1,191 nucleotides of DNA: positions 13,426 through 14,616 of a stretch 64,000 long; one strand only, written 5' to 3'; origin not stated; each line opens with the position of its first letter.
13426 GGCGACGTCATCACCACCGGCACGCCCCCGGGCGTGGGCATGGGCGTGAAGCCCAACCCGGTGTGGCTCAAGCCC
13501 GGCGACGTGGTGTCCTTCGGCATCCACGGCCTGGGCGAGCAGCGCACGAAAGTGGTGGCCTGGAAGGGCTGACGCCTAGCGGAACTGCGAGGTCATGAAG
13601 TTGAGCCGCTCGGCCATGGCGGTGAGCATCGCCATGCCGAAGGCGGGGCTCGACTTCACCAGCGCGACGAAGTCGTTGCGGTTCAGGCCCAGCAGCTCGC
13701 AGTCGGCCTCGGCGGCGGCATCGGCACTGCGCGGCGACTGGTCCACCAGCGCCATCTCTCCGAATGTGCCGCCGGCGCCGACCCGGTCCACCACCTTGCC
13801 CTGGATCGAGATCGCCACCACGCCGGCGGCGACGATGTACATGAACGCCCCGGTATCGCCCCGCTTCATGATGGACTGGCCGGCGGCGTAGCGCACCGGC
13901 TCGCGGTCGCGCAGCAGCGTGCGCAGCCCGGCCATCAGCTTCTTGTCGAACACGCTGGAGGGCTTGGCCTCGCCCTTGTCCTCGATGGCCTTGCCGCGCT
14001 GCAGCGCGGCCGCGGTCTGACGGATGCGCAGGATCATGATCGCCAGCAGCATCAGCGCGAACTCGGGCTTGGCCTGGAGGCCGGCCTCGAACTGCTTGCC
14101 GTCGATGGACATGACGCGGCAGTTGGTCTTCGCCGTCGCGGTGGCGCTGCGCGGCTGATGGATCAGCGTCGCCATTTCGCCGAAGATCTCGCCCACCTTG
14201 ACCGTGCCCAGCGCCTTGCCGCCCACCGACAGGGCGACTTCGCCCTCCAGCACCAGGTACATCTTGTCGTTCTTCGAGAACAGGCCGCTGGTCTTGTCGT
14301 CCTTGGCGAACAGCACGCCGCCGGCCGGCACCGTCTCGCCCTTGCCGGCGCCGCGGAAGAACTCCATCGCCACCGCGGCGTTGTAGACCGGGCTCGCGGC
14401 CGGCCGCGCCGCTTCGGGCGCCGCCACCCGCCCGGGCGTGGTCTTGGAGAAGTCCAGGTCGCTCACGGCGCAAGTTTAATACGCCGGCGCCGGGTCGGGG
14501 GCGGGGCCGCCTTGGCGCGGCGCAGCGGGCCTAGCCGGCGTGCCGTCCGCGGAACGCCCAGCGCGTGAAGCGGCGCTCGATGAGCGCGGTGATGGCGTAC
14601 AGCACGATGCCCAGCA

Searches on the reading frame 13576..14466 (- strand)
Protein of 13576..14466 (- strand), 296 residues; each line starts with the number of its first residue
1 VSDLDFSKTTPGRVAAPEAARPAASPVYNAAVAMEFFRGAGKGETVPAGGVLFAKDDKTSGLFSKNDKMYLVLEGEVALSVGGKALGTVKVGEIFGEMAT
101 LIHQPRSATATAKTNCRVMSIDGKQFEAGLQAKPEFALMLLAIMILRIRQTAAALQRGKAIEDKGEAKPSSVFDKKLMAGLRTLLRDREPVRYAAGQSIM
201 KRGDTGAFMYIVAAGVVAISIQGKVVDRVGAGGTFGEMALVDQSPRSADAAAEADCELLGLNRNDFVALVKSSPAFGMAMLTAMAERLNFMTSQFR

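Call 6: search_protein_families(library=ncbifam, proteins=[window:13576-14466:-])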
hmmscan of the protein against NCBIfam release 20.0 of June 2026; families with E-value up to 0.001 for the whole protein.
window:13576-14466:- (296 aa): 5 families
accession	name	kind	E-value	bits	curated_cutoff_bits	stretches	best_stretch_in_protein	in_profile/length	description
TIGR03896.1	cyc_nuc_ocin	subfamily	1.2e-21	77.4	161.05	2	86-285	55-263/317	bacteriocin-type transport-associated protein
NF008732.0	PRK11753.1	equivalog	2.5e-18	66.3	266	2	177-292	12-133/214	cAMP-activated global transcriptional regulator CRP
NF058543.1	ActPatMycb56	equivalog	1.2e-13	50.7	460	1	172-283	3-117/317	acetyltransferase Pat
NF041163.2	encap_f2b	equivalog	6.8e-10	38.7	400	1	181-280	88-193/450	family 2B encapsulin nanocompartment shell protein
NF053664.1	TransRegPtrACyano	equivalog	4.4e-07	29.4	300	0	186-289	10-108/196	Crp/Fnr family transcriptional regulator PtrA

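Call 16: search_protein_families(library=pfam, proteins=[window:13576-14466:-])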
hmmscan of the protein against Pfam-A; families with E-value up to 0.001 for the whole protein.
window:13576-14466:- (296 aa): 1 family
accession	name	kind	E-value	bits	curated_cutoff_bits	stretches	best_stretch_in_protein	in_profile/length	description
PF00027.35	cNMP_binding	-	1.7e-36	124.5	27.5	2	191-272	2-88/89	Cyclic nucleotide-binding domain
